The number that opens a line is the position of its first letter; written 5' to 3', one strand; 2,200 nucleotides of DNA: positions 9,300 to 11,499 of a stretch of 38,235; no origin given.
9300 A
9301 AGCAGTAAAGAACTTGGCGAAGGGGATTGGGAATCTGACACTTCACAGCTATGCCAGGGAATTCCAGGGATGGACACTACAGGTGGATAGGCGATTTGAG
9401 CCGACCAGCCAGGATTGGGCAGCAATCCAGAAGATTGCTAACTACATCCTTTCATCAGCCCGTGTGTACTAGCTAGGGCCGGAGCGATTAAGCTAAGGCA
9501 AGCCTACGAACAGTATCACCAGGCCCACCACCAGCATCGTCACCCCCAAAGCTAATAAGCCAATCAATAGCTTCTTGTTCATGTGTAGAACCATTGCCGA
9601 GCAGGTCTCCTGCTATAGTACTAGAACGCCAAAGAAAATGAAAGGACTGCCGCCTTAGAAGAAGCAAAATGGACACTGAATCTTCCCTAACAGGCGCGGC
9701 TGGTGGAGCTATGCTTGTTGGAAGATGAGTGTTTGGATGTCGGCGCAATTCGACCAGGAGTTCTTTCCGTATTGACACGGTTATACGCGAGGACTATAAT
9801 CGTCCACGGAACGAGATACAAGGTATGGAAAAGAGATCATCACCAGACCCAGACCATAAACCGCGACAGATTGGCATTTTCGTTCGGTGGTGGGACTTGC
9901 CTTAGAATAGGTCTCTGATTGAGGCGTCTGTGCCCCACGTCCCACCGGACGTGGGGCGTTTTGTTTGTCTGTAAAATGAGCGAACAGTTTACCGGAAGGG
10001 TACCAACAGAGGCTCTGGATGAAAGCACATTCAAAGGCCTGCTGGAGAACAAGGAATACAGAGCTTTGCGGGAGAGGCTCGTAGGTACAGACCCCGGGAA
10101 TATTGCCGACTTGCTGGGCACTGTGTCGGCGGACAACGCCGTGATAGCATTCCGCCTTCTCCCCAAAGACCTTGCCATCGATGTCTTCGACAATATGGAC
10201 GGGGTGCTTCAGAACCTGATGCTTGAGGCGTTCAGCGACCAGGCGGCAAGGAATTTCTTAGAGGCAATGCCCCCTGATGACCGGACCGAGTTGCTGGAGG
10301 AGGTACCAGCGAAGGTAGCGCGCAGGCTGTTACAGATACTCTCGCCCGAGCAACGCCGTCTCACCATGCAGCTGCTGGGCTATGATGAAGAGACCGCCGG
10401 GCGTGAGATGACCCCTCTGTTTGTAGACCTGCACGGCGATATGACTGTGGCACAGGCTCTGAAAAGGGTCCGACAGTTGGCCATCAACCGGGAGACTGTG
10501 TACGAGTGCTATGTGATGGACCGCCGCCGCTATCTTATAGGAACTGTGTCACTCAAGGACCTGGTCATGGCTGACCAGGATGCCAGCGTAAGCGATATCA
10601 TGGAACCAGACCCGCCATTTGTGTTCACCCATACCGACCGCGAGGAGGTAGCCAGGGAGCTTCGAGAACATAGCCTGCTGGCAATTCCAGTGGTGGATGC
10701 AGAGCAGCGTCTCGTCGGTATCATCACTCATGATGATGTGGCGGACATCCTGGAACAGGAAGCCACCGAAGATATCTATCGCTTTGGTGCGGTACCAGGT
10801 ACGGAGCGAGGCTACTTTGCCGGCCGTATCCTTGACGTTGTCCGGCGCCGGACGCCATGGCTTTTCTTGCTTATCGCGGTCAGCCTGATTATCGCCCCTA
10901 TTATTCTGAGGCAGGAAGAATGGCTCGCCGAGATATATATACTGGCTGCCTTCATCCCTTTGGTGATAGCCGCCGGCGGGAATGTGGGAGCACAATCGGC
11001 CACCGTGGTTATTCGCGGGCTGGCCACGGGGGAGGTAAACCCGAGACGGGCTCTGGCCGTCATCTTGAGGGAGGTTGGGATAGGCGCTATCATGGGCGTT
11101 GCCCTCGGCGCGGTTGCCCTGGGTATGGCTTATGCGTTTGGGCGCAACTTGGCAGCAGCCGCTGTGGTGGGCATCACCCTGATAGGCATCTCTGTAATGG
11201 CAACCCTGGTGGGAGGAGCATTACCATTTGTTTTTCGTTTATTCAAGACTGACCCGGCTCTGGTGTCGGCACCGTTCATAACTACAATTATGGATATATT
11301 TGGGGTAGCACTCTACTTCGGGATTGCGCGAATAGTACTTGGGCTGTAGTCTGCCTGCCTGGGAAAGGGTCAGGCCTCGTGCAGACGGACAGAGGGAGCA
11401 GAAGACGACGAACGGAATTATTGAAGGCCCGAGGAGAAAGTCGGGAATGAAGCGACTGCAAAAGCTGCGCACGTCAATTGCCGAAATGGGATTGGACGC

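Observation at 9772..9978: mgtE is preceded by a consensus promoter, a 170-nt leader with a Pro-containing mini-ORF and a terminator touching the ATG, and it does not look like an M-box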

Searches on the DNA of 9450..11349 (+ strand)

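Call 4: search_rna_families(source=window, start=9450, end=10100, threshold=evalue, max_evalue=10, show_alignments=3)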
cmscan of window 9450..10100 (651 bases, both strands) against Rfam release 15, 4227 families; matches with E-value up to 10: 5.
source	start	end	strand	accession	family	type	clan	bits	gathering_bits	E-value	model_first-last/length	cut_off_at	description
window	9925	9980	+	RF02885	SAM_VI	Cis-reg; riboswitch;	-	18.7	57.5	0.7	1-65/65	no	SAM-VI (S-adenosyl methionine) riboswitch aptamer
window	9790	9850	-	RF00133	SNORD33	Gene; snRNA; snoRNA; CD-box;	CL00054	18.2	44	2.4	1-85/85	no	Small nucleolar RNA Z195/SNORD33/SNORD32 family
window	9933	9974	+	RF02401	ClpQY_promoter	Cis-reg;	-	17.3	42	0.28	1-39/57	no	ClpQY promoter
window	9461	9577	-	RF01955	NEAT1_1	Gene; lncRNA;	-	16.2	50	1.6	1-122/122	no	Nuclear enriched abundant transcript 1 conserved region 1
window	9870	9974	+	RF01719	Pseudomon-1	Gene; sRNA;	-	14.1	50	5.1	1-116/116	no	Pseudomon-1/ErsA RNA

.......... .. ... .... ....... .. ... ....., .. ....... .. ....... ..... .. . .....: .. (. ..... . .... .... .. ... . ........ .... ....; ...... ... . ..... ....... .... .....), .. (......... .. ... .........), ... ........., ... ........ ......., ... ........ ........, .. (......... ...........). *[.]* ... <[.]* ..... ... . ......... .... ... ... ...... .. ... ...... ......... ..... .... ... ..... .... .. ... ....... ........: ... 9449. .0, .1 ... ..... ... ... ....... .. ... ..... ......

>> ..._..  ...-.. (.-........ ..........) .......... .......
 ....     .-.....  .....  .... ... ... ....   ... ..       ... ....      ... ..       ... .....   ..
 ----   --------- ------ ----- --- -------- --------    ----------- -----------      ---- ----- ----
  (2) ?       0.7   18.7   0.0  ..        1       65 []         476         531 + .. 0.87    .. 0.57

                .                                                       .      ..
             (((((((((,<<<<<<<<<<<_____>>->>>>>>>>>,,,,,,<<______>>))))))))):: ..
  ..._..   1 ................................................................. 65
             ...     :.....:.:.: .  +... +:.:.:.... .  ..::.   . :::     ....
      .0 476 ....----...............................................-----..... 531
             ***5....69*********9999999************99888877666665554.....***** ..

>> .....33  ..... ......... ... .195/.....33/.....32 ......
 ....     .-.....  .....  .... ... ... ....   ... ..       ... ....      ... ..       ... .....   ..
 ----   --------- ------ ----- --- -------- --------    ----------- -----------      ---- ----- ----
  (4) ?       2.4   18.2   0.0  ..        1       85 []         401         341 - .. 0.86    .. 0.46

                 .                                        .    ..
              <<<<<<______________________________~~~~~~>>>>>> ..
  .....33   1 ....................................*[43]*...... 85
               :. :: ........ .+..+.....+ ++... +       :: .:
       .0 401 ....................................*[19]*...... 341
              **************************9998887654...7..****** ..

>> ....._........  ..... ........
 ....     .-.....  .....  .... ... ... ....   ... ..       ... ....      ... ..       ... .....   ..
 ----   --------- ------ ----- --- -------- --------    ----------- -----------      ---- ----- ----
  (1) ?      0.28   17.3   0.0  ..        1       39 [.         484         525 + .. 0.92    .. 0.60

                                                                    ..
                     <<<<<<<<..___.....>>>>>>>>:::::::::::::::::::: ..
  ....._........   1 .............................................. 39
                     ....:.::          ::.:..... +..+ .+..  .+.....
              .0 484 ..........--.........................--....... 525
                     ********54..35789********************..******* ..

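Call 31: search_rna_families(sources=[L019, L120, L002, L012, L015, L008, L021, L023, L027, L032, L042, L076, L077, L078, L079, L080, L152, L154, L155, L157], threshold=gathering)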
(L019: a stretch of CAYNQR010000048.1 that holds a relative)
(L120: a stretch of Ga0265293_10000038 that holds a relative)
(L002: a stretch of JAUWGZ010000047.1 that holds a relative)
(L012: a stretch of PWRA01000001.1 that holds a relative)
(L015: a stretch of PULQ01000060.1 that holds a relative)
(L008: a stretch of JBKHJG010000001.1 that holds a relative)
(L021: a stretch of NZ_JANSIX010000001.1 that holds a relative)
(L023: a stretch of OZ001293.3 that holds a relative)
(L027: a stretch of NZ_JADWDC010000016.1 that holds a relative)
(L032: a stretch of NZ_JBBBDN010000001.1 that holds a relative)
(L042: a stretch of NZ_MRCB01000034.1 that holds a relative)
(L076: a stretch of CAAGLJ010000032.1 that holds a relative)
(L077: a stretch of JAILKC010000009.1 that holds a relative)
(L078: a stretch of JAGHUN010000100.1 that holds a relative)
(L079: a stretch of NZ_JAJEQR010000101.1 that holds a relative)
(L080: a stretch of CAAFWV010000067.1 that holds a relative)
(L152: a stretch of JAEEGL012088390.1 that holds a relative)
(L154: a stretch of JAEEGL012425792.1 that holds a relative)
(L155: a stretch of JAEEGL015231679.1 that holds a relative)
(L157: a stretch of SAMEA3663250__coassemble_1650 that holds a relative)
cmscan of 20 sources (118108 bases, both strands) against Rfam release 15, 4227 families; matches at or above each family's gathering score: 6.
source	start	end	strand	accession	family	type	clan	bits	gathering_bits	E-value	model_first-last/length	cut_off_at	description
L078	5940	6113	+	RF00168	Lysine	Cis-reg; riboswitch;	-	106.2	30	5.2e-27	1-182/182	no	Lysine riboswitch aptamer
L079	1095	1165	+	RF00005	tRNA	Gene; tRNA;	CL00001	77.5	29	4.8e-15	1-71/71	no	tRNA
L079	1376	1448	+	RF00005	tRNA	Gene; tRNA;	CL00001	76.4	29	9.8e-15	1-71/71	no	tRNA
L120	6096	6168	-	RF00005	tRNA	Gene; tRNA;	CL00001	67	29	3.8e-12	1-71/71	no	tRNA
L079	1284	1355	+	RF00005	tRNA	Gene; tRNA;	CL00001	65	29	1.4e-11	1-71/71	no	tRNA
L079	1206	1279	+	RF00005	tRNA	Gene; tRNA;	CL00001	61.2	29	1.5e-10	1-71/71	no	tRNA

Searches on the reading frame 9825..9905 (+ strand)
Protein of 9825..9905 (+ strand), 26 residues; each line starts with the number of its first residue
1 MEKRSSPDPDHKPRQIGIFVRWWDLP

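Call 7: search_protein_families(library=pfam, proteins=[window:9825-9905:+])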
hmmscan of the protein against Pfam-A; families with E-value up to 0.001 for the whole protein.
window:9825-9905:+ (26 aa): 0 families

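Call 53: search_protein_families(library=ncbifam, proteins=[window:9825-9902:+], max_evalue=10)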
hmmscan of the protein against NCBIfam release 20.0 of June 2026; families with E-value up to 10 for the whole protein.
seq(26 aa): 0 families

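Call 54: search_protein_families(library=pfam, proteins=[window:9825-9902:+], max_evalue=10)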
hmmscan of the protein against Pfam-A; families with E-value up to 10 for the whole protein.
seq(26 aa): 0 families

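Call 59: list_cluster_members(proteins=[window:9825-9902:+, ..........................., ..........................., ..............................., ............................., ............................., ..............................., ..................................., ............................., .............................])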
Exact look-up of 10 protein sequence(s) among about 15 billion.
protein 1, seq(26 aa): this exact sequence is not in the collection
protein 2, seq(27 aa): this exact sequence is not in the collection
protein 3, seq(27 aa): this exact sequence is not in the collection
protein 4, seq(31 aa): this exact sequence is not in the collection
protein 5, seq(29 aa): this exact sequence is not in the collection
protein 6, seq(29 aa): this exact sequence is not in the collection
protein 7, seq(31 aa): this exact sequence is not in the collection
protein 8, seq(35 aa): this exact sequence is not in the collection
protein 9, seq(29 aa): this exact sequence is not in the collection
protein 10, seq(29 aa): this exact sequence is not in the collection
